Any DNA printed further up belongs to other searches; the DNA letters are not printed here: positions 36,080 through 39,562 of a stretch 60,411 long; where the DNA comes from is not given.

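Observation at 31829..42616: One adaptor followed by three tandem full-length RND permease paralogs, with no outer-membrane factor and no local regulator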

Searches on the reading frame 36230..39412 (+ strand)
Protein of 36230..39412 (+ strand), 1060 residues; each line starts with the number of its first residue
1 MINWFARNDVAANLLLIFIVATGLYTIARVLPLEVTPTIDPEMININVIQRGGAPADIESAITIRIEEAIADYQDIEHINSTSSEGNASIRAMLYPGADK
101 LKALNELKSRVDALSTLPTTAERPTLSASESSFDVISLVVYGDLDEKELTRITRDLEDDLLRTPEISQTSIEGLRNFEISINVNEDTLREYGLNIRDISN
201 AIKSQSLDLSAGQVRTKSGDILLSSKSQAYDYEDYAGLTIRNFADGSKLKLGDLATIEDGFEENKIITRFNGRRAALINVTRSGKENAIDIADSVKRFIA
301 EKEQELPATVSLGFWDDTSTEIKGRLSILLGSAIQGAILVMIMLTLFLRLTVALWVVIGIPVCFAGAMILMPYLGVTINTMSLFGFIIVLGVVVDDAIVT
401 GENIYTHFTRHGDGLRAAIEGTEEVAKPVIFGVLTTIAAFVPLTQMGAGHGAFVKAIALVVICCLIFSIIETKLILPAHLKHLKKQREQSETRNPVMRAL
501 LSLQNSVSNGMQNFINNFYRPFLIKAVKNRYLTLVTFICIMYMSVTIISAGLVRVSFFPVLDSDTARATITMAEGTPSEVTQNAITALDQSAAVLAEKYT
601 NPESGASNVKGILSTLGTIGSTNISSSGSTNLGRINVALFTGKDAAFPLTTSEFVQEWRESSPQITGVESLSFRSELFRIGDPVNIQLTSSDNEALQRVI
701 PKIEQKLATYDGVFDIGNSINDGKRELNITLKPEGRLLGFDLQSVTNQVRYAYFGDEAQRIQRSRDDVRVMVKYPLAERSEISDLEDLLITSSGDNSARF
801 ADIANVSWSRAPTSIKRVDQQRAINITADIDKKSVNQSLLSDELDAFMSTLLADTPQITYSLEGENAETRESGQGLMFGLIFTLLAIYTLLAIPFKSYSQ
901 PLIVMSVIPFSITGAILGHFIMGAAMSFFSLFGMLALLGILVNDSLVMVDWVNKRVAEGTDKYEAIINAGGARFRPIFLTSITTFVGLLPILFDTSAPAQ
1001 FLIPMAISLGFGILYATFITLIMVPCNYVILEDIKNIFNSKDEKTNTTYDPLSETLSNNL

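Call 3: search_protein_families(library=pfam, proteins=[window:36230-39412:+])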
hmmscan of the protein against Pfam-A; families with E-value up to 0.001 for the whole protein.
window:36230-39412:+ (1060 aa): 2 families
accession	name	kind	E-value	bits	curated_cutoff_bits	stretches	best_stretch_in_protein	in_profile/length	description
PF00873.25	ACR_tran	-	1.9e-160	536.1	28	1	1-1031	1-1020/1021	AcrB/AcrD/AcrF family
PF02355.23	SecD_SecF_C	-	3.7e-05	23.7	20.5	0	877-1020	34-179/189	Protein export membrane protein SecD/SecF, C-terminal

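Call 7: search_protein_families(library=ncbifam, proteins=[window:36230-39412:+])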
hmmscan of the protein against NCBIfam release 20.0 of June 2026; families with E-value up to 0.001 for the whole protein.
window:36230-39412:+ (1060 aa): 14 families
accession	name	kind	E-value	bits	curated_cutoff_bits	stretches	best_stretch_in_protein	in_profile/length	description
NF033617.1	RND_permease_2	subfamily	1.3e-129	433.9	1250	1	3-1032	2-1008/1009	multidrug efflux RND transporter permease subunit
NF000282.2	RND_permease_1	subfamily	1.5e-107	360.8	1250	1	5-1032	4-1028/1029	multidrug efflux RND transporter permease subunit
TIGR00915.1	2A0602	subfamily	2.6e-97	326.9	940.35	2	1-590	1-596/1050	efflux RND transporter permease subunit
NF007798.0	PRK10503.1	equivalog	1.2e-77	261.5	1584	1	8-1045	19-1036/1040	MdtB/MuxB family multidrug efflux RND transporter permease subunit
NF007905.0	PRK10614.1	equivalog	1.8e-76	257.7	1774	2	5-529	7-536/1025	multidrug efflux RND transporter permease subunit MdtC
TIGR00914.1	2A0601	subfamily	1.7e-73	248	701.45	1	10-1033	10-1037/1051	CusA/CzcA family heavy metal efflux RND transporter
NF007133.0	PRK09579.1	equivalog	1.4e-67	228.1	1763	2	4-490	6-495/1017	multidrug efflux RND transporter permease subunit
NF007842.1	PRK10555.1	equivalog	3.7e-65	220.4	1854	2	1-618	1-614/1036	multidrug efflux RND transporter permease AcrD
NF000037.1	RND_perm_OqxB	exception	5.5e-63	213.2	2200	2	5-576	7-590/1050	multidrug efflux RND transporter permease subunit OqxB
NF007131.0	PRK09577.1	equivalog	3.9e-61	207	1768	2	1-489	1-501/1045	multidrug efflux RND transporter permease subunit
NF011706.2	PRK15127.1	equivalog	1.3e-56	192.1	2150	2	1-588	1-594/1049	multidrug efflux RND transporter permease subunit AcrB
TIGR00921.1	2A067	subfamily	1.5e-12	46.5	351.9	2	288-492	156-355/733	hydrophobe/amphiphile efflux-3 (HAE3) family transporter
TIGR00916.1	2A0604s01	subfamily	1.3e-07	31.5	148.6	1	877-1019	91-229/231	SecD/SecF family protein translocase subunit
TIGR00966.2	transloc_SecF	equivalog_domain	0.00029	20.4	160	1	841-1023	91-271/279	protein translocase subunit SecF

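Call 9: find_homologous_proteins(query=window:36230-39412:+, max_evalue=1e-50)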
Query window:36230-39412:+ (1060 aa): 7831 proteins with E <= 1e-50 among 8000 candidates; the best 120 are listed.
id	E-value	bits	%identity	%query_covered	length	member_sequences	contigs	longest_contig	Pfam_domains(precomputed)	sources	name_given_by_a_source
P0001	0.0e+0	2146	92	100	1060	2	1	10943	PF00873.26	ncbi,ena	-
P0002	0.0e+0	2074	89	100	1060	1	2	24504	PF00873.26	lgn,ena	-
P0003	0.0e+0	2063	89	100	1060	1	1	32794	PF00873.26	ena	-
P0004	0.0e+0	1459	61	100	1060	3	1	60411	PF00873.26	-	-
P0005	0.0e+0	1456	61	100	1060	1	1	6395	PF03176.22,PF02355.23,PF00873.26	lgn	-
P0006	0.0e+0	1443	60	100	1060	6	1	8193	PF03176.22,PF02355.23,PF00873.26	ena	-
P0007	0.0e+0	1440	61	100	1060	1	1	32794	PF03176.22,PF00873.26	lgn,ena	-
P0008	0.0e+0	1258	55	100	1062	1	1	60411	PF02355.23,PF00873.26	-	-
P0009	0.0e+0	1187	55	98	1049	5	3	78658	PF02355.23,PF00873.26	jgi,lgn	jgi:multidrug efflux pump subunit AcrB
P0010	0.0e+0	1185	53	98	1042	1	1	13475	PF02355.23,PF00873.26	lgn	-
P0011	0.0e+0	1184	52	99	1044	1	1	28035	PF02355.23,PF00873.26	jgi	-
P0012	0.0e+0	1183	53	98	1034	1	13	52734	PF02355.23,PF00873.26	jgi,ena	-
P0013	0.0e+0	1181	53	98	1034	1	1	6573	PF02355.23,PF00873.26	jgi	-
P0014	0.0e+0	1180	54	98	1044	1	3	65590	PF00873.26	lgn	-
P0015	0.0e+0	1175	51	98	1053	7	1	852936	PF02355.23,PF00873.26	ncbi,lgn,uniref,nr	ncbi:efflux RND transporter permease subunit [Litoribrevibacter albus]|uniref:Acriflavin resistance 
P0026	0.0e+0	1128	51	98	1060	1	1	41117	PF02355.23,PF00873.26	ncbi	-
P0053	0.0e+0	1060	47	99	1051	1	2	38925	PF02355.23,PF00873.26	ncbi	-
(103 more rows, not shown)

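Call 11: find_encoding_contigs(protein=P0003, flank=10000, max_places=4)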
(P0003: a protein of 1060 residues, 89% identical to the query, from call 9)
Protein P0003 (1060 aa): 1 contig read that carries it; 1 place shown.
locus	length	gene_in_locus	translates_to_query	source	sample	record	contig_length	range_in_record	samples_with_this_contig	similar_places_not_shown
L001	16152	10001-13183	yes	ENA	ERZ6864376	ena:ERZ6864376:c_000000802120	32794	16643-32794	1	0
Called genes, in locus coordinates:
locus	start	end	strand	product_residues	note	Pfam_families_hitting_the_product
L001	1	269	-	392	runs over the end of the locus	PF02515:CoA_transf_3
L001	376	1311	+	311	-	PF00682:HMGL-like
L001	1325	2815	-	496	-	PF01979:Amidohydro_1, PF07969:Amidohydro_3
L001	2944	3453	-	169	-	PF01476:LysM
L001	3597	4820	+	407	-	PF02254:TrkA_N (faint), PF07992:Pyr_redox_2, PF13738:Pyr_redox_3, PF01593:Amino_oxidase (faint), PF03486:HI0933_like (faint), PF01266:DAO (faint), PF00070:Pyr_redox, PF14759:Reductase_C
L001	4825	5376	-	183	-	PF00881:Nitroreductase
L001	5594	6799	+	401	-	PF25917:BSH_RND, PF25973:BSH_CzcB (weak)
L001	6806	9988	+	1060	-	PF00873:ACR_tran, PF03176:MMPL (faint)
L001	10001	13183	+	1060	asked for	PF00873:ACR_tran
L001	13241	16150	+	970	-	?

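Call 12: find_encoding_contigs(protein=P0002, flank=10000, max_places=4)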
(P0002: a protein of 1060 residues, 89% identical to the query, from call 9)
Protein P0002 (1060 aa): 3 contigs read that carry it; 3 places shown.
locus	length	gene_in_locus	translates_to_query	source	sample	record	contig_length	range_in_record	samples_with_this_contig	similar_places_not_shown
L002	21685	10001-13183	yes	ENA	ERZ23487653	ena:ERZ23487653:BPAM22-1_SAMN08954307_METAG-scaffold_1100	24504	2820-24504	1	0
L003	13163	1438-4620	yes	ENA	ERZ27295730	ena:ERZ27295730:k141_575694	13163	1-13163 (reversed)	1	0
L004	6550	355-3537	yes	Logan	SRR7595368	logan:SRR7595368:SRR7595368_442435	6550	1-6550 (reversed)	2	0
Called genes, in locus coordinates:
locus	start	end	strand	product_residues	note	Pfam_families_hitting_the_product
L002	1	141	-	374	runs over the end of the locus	PF02515:CoA_transf_3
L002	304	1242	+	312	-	PF00682:HMGL-like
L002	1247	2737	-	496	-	PF01979:Amidohydro_1, PF07969:Amidohydro_3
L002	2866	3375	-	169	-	PF01476:LysM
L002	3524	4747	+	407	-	PF02254:TrkA_N (faint), PF07992:Pyr_redox_2, PF13738:Pyr_redox_3 (faint), PF01593:Amino_oxidase (faint), PF03486:HI0933_like (faint), PF01266:DAO (faint), PF00070:Pyr_redox, PF14759:Reductase_C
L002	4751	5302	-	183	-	PF00881:Nitroreductase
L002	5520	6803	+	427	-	PF25917:BSH_RND, PF25973:BSH_CzcB (weak)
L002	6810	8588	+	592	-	PF00873:ACR_tran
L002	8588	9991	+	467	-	PF00873:ACR_tran, PF03176:MMPL (weak)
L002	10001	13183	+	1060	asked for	PF00873:ACR_tran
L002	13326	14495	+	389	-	PF00083:Sugar_tr, PF07690:MFS_1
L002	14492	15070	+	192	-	PF01128:IspD (weak), PF02348:CTP_transf_3, PF12804:NTP_transf_3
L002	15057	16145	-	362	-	PF02625:XdhC_CoxI, PF13478:XdhC_C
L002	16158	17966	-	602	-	PF05960:DUF885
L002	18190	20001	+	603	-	PF01401:Peptidase_M2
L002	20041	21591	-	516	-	PF00682:HMGL-like, PF22617:HCS_D2, PF08502:LeuA_dimer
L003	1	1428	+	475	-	?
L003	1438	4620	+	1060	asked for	PF00873:ACR_tran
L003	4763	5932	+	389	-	PF00083:Sugar_tr, PF07690:MFS_1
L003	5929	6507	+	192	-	PF01128:IspD (weak), PF02348:CTP_transf_3, PF12804:NTP_transf_3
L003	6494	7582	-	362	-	PF02625:XdhC_CoxI, PF13478:XdhC_C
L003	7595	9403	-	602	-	PF05960:DUF885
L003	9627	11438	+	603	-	PF01401:Peptidase_M2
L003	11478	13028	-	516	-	PF00682:HMGL-like, PF22617:HCS_D2, PF08502:LeuA_dimer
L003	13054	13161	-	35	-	?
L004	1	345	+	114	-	?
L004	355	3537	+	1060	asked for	PF00873:ACR_tran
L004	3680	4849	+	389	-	PF00083:Sugar_tr, PF07690:MFS_1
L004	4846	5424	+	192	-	PF01128:IspD (weak), PF02348:CTP_transf_3, PF12804:NTP_transf_3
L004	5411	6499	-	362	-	PF02625:XdhC_CoxI, PF13478:XdhC_C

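Call 13: find_encoding_contigs(protein=P0001, flank=10000, max_places=4)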
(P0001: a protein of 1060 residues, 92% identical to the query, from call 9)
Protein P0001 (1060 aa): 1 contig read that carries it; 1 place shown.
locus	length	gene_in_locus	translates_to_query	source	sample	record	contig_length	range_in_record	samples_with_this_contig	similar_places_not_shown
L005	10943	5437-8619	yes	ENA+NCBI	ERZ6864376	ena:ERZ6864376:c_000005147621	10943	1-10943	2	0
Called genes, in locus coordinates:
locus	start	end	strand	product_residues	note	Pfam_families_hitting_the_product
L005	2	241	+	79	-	?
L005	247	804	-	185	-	PF14512:TM1586_NiRdase (faint), PF00881:Nitroreductase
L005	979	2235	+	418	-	PF25917:BSH_RND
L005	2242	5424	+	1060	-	PF00873:ACR_tran, PF03176:MMPL (weak)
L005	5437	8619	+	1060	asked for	PF00873:ACR_tran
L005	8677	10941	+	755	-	?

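Call 14: find_related_loci(query=A1, collection=genome_contigs, flank=10000)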
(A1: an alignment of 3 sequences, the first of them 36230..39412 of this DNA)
Query A1 (1060 aa) in genome_contigs; peptide patterns used: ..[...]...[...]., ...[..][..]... (x = any residue, [..] = any of these).
274 stretches matched a pattern; 156 encode a relative of the query (tblastn E <= 1e-3); the best 80 are kept; 80 distinct loci.
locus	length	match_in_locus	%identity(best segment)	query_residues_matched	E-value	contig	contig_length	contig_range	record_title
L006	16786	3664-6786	51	1-1037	0e+0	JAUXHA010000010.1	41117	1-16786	MAG: Spongiibacteraceae bacterium isolate CSMAG_2943 CSMAG_2943_k119_66156_length_41117_cov_10.0000, whole genome shotgu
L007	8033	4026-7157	47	1-1052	0e+0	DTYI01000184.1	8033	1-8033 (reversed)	MAG TPA_asm: Thiotrichales bacterium isolate UWMA-0217 k99_2705098, whole genome shotgun sequence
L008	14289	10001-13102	48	1-1040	0e+0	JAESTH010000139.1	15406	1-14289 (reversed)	MAG: Alcanivoracaceae bacterium isolate NORP309 CoAssembly_1641845, whole genome shotgun sequence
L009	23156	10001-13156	45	1-1054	0e+0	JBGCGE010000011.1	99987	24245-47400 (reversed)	MAG: Gammaproteobacteria bacterium isolate SGMAG-06 contig11, whole genome shotgun sequence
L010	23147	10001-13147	45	1-1052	0e+0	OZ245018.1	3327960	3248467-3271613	MAG: Gammaproteobacteria bacterium isolate 946ad2bf-fb27-4ec7-8787-b9044ac20274 genome assembly, chromosome: 1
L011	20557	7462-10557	45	1-1039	0e+0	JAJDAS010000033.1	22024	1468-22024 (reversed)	MAG: Nitrospinia bacterium isolate OFTM173 OFTM173_32, whole genome shotgun sequence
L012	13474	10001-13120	45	1-1036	0e+0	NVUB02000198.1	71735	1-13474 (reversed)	MAG: Ectothiorhodospiraceae bacterium isolate NORP100 NORP100_198, whole genome shotgun sequence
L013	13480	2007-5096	46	1-1034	0e+0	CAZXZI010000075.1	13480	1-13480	MAG TPA_asm: uncultured Ectothiorhodospiraceae bacterium isolate binchicken_co253_195 genome assembly, contig: NODE_3067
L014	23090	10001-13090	46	1-1036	0e+0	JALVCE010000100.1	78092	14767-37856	MAG: Chromatiales bacterium isolate 134-614_metabat1_scaf2bin.009 134-614_scaffold_42_c1, whole genome shotgun sequence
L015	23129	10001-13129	44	1-1043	0e+0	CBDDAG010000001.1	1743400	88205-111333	MAG: Gammaproteobacteria bacterium isolate da2c0b02-0042-499d-be3c-6ebcc0061ba8 genome assembly, contig: contig_1, whole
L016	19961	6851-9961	44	1-1047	0e+0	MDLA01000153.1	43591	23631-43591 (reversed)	Chromatiales bacterium (ex Bugula neritina AB1) isolate AB1-2 AB833_contig000153, whole genome shotgun sequence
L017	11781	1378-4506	44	1-1050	0e+0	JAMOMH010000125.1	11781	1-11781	MAG: Sedimenticola sp. isolate 4281-140_maxbin2_scaf2bin.136 4281-140_scaffold_2498_c1, whole genome shotgun sequence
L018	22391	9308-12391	45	1-1039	0e+0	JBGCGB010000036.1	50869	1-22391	MAG: Woeseiaceae bacterium isolate SGMAG-10 contig36, whole genome shotgun sequence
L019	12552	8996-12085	44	1-1041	0e+0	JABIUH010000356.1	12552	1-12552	MAG: Woeseia sp. isolate SI072_bin43 k141_1637924, whole genome shotgun sequence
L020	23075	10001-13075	46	1-1038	0e+0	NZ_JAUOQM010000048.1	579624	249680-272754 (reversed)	Gilvimarinus sp. 2_MG-2023 strain E3M09 COFHEBIL_104, whole genome shotgun sequence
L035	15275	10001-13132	43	1-1060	0e+0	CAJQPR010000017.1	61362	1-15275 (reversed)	MAG: uncultured Woeseiaceae bacterium isolate 3_20180319_Bin_METABAT_86_sub_1 genome assembly, contig: c_000005038156, w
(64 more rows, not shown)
